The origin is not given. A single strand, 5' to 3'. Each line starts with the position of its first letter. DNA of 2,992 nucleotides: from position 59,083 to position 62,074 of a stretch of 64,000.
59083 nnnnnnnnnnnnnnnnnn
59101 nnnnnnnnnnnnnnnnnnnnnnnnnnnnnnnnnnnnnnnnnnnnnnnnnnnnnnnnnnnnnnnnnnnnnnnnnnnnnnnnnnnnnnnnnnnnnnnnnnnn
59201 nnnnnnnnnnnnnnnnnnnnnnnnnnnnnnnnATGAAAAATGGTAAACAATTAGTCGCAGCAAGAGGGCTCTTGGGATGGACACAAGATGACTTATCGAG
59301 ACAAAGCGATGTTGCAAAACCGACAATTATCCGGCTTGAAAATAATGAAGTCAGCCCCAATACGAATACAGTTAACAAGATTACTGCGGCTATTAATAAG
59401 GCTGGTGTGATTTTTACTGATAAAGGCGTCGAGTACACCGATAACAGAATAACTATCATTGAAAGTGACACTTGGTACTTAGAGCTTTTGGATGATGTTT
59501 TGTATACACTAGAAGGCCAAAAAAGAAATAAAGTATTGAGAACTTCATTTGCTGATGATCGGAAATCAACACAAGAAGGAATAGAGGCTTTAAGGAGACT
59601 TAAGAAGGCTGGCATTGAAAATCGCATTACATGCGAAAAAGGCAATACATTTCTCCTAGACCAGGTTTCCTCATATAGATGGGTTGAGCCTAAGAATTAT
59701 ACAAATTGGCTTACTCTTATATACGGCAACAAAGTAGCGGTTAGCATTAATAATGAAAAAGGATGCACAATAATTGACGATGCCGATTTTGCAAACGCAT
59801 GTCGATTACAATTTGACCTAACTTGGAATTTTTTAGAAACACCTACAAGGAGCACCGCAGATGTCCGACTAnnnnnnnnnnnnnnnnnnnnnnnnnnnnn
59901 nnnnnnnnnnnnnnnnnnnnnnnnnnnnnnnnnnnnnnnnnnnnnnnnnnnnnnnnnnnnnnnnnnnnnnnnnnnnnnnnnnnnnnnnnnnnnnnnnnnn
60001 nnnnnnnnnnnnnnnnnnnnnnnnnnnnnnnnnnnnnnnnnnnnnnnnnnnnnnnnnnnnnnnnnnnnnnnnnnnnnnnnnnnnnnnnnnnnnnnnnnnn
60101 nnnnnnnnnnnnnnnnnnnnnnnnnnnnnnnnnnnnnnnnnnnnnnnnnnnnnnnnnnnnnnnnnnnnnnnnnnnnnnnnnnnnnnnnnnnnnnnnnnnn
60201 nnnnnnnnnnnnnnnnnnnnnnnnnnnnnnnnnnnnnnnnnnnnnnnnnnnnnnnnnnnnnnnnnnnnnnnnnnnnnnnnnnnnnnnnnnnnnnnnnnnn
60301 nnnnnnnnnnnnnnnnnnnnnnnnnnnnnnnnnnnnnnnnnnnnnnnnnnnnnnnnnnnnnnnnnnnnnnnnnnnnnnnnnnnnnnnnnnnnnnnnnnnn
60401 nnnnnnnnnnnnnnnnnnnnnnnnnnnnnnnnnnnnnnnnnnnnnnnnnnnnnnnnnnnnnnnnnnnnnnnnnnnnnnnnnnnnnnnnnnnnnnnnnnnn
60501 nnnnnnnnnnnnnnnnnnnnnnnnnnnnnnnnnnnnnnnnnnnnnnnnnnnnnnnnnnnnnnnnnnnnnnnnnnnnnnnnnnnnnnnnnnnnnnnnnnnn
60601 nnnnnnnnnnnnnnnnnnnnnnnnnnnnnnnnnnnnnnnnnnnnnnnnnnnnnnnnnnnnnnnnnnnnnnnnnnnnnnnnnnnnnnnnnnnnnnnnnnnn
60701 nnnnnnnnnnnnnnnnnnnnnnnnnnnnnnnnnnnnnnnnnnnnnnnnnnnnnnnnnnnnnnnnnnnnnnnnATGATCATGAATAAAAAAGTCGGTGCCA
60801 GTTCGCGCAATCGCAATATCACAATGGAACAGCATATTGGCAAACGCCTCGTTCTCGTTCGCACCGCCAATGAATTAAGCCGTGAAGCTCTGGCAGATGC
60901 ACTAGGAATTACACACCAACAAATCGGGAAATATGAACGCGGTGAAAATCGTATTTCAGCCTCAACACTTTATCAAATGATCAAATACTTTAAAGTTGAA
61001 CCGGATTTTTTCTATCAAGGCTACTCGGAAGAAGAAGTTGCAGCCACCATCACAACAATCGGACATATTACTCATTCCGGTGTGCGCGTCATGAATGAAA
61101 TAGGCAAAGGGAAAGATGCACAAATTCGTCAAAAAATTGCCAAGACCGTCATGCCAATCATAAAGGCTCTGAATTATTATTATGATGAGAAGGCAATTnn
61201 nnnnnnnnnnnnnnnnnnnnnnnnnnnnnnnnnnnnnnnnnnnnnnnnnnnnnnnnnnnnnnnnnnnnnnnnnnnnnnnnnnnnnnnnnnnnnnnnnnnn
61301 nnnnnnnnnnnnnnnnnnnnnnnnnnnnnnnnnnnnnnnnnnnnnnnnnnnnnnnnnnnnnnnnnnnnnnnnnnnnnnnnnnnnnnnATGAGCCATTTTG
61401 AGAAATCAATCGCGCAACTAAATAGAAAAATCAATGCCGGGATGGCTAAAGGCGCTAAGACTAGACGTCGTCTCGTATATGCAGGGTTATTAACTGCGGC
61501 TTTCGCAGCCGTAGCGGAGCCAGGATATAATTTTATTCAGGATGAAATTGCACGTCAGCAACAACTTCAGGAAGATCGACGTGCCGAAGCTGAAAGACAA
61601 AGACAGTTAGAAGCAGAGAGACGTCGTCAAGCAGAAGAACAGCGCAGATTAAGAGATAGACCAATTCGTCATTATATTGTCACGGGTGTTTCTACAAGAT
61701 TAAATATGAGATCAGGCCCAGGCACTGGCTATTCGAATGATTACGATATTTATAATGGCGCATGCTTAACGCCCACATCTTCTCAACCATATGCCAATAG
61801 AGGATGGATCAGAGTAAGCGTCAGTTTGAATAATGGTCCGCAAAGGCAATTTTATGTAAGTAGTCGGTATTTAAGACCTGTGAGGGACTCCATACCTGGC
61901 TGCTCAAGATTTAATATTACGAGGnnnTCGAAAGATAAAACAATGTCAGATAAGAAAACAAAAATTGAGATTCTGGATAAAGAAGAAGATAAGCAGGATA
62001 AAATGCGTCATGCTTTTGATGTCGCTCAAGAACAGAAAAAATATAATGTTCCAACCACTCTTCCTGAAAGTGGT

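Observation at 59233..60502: HTH gene translationally coupled to a cyclodipeptide-synthase-like gene, carried as cargo of a conjugative-element remnant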

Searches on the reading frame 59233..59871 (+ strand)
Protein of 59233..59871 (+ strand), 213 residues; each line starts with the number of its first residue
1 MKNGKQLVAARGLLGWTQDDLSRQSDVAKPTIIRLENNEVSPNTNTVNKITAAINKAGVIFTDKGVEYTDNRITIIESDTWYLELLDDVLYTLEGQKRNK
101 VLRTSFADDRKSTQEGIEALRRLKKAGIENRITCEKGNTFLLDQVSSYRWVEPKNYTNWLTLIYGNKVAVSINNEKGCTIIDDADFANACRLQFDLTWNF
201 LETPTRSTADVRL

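Call 3: search_protein_families(library=pfam, proteins=[window:59233-59871:+], max_evalue=10)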
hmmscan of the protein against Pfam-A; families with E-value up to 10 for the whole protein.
window:59233-59871:+ (213 aa): 5 families
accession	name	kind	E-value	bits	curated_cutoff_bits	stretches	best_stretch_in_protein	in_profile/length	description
PF01381.28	HTH_3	-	8.5e-08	32.6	23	1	9-55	3-49/55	Helix-turn-helix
PF12844.13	HTH_19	-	0.00023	21.4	30.2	1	4-50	1-47/64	Helix-turn-helix domain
PF13443.12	HTH_26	-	0.0031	18.2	22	1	15-54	10-50/63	Cro/C1-type HTH DNA-binding domain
PF13413.12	HTH_25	-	0.033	14.4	24.6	1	6-40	1-35/62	Helix-turn-helix domain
PF13560.12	HTH_31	-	0.047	14.5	27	1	6-52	5-52/64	Helix-turn-helix domain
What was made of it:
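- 59233..59874 (+): Partner gene: 213-aa protein with an N-terminal XRE-type HTH plus a C-terminal PLD-like-fold domain. Pfam HTH_3 E = 8.5e-8 (call 3).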

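Call 4: search_protein_families(library=ncbifam, proteins=[window:59233-59871:+], max_evalue=10)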
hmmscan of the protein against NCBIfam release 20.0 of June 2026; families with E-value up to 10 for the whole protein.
window:59233-59871:+ (213 aa): 8 families
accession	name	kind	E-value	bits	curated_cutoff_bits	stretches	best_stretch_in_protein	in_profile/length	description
TIGR03070.1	couple_hipB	subfamily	4.3e-08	33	71.65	1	4-55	4-55/58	type II toxin-antitoxin system Y4mF family antitoxin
NF052239.1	antitox_spr1629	equivalog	5.6e-05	22.4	335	1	1-66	1-66/377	spr1629 family repressor/antitoxin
NF041951.1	phage_RstR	subfamily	0.00068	19.9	80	1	1-55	1-55/108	RstR family transcriptional repressor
TIGR00270.2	TIGR00270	equivalog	0.0016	18.3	110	1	9-53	82-126/159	multiprotein bridging factor aMBF1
NF007408.0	PRK09943.1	equivalog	0.011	15.4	211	1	3-55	8-60/185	HTH-type transcriptional regulator PuuR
TIGR03830.1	CxxCG_CxxCG_HTH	subfamily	0.012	15.4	61.8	1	4-51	67-114/127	type II TA system antitoxin MqsA family protein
NF007271.0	PRK09726.1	equivalog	0.021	14.8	79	1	11-54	21-64/88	type II toxin-antitoxin system antitoxin HipB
NF007257.0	PRK09706.1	subfamily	0.078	12.8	101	1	4-64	7-69/135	transcriptional repressor DicA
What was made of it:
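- Closest known: XYP-subfamily cyclodipeptide synthases with solved structures: Fdum-CDPS. Different: Below the Pfam and TIGRFAM cut-offs as a single sequence (calls 3, 4).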

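Call 10: list_cluster_members(proteins=[P0001, window:59233-59871:+])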
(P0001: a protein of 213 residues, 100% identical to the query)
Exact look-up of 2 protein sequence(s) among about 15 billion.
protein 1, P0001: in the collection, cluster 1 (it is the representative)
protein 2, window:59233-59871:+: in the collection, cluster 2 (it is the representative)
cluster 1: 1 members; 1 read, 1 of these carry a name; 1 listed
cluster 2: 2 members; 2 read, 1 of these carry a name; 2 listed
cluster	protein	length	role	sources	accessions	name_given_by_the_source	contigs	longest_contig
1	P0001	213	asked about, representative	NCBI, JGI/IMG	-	tRNA-dependent cyclodipeptide synthase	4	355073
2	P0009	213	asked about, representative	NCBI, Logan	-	-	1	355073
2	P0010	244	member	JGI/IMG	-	transcriptional regulator with XRE-family HTH domain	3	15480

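Call 14: find_homologous_proteins(query=window:59233-59871:+, max_evalue=0.001)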
Query window:59233-59871:+ (213 aa): 8 proteins with E <= 0.001 among 200 candidates.
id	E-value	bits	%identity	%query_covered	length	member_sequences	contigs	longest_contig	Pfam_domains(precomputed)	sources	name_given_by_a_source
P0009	6.9e-137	472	100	100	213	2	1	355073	PF01381.29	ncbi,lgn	-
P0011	8.7e-118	409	85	100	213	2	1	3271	PF01381.29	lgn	-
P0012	1.9e-117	408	84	100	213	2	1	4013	PF01381.29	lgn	-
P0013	5.4e-32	129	35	98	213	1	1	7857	PF01381.29,PF13560.13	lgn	-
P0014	9.5e-32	128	35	98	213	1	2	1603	PF01381.29,PF13560.13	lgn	-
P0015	2.8e-30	124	34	98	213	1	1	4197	PF01381.29,PF13560.13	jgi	jgi:DNA-binding XRE family transcriptional regulator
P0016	1.4e-26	112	34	98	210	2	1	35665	PF01381.29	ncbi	-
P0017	3.5e-17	81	47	28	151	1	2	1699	PF01381.29,PF13560.13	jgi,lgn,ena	-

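Call 15: find_encoding_contigs(protein=P0016, flank=8000, max_places=3)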
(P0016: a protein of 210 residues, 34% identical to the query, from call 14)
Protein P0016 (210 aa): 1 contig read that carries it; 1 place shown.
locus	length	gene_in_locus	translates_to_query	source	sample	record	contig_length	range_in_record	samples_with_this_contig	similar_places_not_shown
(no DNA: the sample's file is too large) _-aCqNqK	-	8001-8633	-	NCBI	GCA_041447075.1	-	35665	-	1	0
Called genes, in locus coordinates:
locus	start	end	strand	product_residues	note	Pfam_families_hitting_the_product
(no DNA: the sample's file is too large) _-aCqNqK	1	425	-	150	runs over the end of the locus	-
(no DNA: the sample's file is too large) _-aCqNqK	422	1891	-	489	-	-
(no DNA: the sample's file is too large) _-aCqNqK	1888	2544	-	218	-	-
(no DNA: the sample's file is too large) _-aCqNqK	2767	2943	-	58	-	-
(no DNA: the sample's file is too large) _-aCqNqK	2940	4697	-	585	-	-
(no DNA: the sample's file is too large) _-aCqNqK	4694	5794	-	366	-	PF23639:DUF7146, PF13362:Toprim_3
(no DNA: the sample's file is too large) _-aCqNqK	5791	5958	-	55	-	-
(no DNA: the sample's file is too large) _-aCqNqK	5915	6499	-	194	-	-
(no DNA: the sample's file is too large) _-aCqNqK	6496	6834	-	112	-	-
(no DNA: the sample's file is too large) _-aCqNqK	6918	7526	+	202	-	PF12844:HTH_19, PF13560:HTH_31, PF01381:HTH_3, PF13443:HTH_26 (weak)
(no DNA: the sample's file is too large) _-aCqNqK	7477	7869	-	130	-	-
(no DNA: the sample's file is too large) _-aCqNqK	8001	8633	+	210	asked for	PF01381:HTH_3 (weak)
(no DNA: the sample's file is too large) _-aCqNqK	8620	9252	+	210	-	-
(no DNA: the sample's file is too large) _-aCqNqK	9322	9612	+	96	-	-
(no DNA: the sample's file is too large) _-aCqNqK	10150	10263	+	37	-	-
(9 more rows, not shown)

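Call 16: find_encoding_contigs(protein=P0013, flank=8000, max_places=3)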
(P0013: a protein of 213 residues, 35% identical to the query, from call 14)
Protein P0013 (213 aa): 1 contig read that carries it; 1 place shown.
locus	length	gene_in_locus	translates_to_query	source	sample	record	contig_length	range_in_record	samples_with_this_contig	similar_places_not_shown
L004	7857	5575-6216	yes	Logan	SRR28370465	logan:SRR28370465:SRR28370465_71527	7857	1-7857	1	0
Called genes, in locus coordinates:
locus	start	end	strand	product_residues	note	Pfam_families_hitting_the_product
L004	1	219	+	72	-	?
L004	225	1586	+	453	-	PF01029:NusB, PF13649:Methyltransf_25 (faint), PF01189:Methyltr_RsmB-F, PF13847:Methyltransf_31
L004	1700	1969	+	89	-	-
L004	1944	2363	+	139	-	PF13650:Asp_protease_2 (weak), PF13975:gag-asp_proteas (weak)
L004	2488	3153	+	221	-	PF00834:Ribul_P_3_epim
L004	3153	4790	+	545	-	PF16889:Hepar_II_III_N, PF07940:Hepar_II_III_C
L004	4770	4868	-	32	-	-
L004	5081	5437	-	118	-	-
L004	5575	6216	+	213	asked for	PF01381:HTH_3 (weak), PF13560:HTH_31 (weak)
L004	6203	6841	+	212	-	PF16715:CDPS (weak)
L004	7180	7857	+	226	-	?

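Call 20: search_protein_families(library=padloc, proteins=[window:59233-59871:+], max_evalue=1)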
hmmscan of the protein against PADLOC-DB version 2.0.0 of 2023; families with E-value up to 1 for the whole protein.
window:59233-59871:+ (213 aa): 12 families
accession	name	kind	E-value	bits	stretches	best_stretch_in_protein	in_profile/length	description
PDLC03949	RmrA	-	7.3e-06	23.1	1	3-67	3-67/363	-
PDLC03944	RmrA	-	7.4e-06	23.3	1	3-58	7-62/384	-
PDLC03946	RmrA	-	1e-05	22.5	1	1-70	1-70/357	-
PDLC03945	RmrA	-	2.7e-05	21.5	1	1-62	1-62/394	-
PDLC02926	HTH_VI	-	7.6e-05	20.9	1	5-54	4-53/92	-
PDLC03954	RmrA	-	7.6e-05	19.8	1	3-63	11-71/380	-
PDLC03669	Control_protein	-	8.8e-05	20.7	1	9-68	16-75/96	control protein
PDLC03953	RmrA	-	0.00012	19.5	1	3-56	6-59/373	-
PDLC03951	RmrA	-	0.00018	18.6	1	4-71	10-77/400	-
PDLC03952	RmrA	-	0.008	13.1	1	6-66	26-86/395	-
PDLC03943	RmrA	-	0.029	11.5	1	3-63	3-63/370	-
PDLC04142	capH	-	0.036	13.1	1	1-55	5-59/103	capH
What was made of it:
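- Closest known: Type II toxin-antitoxin operons with XRE antitoxins. Different: No toxin family match (calls 4, 20).
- No TA or defence model matches beyond the HTH (calls 4, 20).
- Tried and rejected: Only generic HTH hits (calls 4, 20).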

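Call 78: search_protein_families(library=pfam, proteins=[L051:4675-6162:+, L051:6175-6540:-], max_evalue=0.1)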
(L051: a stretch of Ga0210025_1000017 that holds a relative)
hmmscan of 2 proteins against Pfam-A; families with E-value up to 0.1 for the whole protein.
L051:4675-6162:+ (496 aa): 0 families

L051:6175-6540:- (122 aa): 0 families

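Call 95: search_protein_families(library=phrogs, proteins=[window:59233-59871:+], max_evalue=0.001)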
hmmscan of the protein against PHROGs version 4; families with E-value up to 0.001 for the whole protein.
window:59233-59871:+ (213 aa): 4 families
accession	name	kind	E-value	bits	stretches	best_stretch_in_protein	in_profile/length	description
phrog_3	-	transcription regulation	4.2e-08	34.4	1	1-151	87-206/430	transcriptional repressor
phrog_2439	-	transcription regulation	7.6e-08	32.6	1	3-69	8-74/367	transcriptional regulator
phrog_8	-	transcription regulation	9.9e-06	26.2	1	12-126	167-271/346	transcriptional regulator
phrog_2104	-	unknown function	6.6e-05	24.1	1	6-59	43-95/103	-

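Call 105: search_protein_families(library=ncbifam, proteins=[L129:3432-3863:-, L131:3563-3856:-, L129:3196-3429:-, L004:5084-5437:-], max_evalue=1)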
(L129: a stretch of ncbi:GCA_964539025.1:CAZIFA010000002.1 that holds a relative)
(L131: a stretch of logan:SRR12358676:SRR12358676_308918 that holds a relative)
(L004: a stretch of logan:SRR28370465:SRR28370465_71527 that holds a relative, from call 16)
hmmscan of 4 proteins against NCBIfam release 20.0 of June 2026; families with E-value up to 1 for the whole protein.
L129:3432-3863:- (144 aa): 0 families

L131:3563-3856:- (98 aa): 1 family
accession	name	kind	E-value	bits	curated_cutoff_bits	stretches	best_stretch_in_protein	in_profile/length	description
NF040976.1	RepC_IncLM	exception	0.015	15.2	80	0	19-35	10-26/75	IncL/M type plasmid replication protein RepC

L129:3196-3429:- (78 aa): 0 families

L004:5084-5437:- (118 aa): 2 families
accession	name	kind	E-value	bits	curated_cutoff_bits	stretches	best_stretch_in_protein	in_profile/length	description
NF041230.1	BagL_FevM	exception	0.012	15.7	230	1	25-101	71-141/145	MarR family transcriptional regulator BagL/FevM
NF002783.2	PRK02909.1-1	equivalog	0.068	13.3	90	1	17-91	34-100/105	flagellar transcriptional regulator FlhD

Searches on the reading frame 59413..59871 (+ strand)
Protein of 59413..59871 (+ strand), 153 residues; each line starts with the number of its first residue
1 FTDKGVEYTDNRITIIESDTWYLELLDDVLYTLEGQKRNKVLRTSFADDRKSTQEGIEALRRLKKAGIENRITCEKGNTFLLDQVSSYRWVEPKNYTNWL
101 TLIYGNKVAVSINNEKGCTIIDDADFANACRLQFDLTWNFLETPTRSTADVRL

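Call 73: search_protein_representatives(protein=window:59413-59871:+)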
Query: 153 residues. Proteins with E-value up to 0.001 (for the whole library): 274; up to 1e-10: 103; up to 1e-30: 1. The best 150 are listed.
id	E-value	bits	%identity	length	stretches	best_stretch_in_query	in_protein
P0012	1.6e-85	301.0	88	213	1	1-153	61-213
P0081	3.0e-27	111.9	42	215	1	3-146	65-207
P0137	9.8e-26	107.0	44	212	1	1-152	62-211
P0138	2.1e-25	105.9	38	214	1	1-152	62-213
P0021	1.0e-24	103.7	43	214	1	1-151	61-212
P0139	4.2e-24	101.7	42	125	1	36-152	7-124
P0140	2.2e-23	99.3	37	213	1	4-153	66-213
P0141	2.5e-23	99.2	37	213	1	1-152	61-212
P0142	2.2e-22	96.1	36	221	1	1-151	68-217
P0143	7.2e-22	94.4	38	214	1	5-152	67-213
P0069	9.4e-22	94.1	37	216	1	1-152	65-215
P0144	3.1e-21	92.4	40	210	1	1-153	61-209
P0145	8.2e-21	91.0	39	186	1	4-152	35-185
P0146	1.1e-20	90.6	38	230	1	4-152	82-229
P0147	2.9e-20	89.2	39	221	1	1-152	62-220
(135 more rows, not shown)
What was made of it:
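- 59410..59871 (+): C-terminal alpha/beta domain (aa 60-213) with a phospholipase-D/TrmB-effector-like fold and no HKD motif. 274 representative clusters, always at residues ~61-213 of ~213-aa proteins (call 73).
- It has one fixed architecture (call 73).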

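Call 94: search_dna_similar(query=window:59413-59871:+, collection=plasmids, mode=protein, max_evalue=0.001, max_rows=20)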
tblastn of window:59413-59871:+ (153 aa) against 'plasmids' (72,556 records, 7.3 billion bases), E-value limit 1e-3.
No match.

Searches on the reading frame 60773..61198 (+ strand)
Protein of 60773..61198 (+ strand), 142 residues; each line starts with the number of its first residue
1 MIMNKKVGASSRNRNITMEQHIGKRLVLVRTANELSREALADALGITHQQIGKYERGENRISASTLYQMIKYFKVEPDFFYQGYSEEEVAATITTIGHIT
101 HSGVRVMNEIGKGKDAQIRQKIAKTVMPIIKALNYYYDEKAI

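Call 84: search_protein_families(library=pfam, proteins=[window:60773-61198:+], max_evalue=0.001)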
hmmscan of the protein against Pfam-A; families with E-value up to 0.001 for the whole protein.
window:60773-61198:+ (142 aa): 4 families
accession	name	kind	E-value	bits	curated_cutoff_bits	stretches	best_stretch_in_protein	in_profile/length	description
PF01381.28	HTH_3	-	5.4e-14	52.4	23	1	30-80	5-55/55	Helix-turn-helix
PF12844.13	HTH_19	-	7.9e-08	32.5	30.2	1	23-86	1-64/64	Helix-turn-helix domain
PF13560.12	HTH_31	-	8.9e-08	32.8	27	1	22-77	2-58/64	Helix-turn-helix domain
PF13443.12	HTH_26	-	0.0006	20.5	22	0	33-77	9-54/63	Cro/C1-type HTH DNA-binding domain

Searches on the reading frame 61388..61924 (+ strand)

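Call 54: search_protein_families(library=pfam, proteins=[window:61388-61924:+], max_evalue=0.01)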
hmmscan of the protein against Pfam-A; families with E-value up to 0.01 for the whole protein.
window:61388-61924:+ (179 aa): 1 family
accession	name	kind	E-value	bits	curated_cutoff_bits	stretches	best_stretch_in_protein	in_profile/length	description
PF08239.17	SH3_3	-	0.0067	17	27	0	104-162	2-53/54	Bacterial SH3 domain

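Call 95: search_protein_families(library=phrogs, proteins=[window:61388-61924:+], max_evalue=0.001)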
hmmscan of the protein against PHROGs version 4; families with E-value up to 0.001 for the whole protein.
window:61388-61924:+ (179 aa): 1 family
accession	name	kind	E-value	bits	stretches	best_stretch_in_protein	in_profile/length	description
phrog_1794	-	lysis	0.00012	22.6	1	91-166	265-331/336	amidase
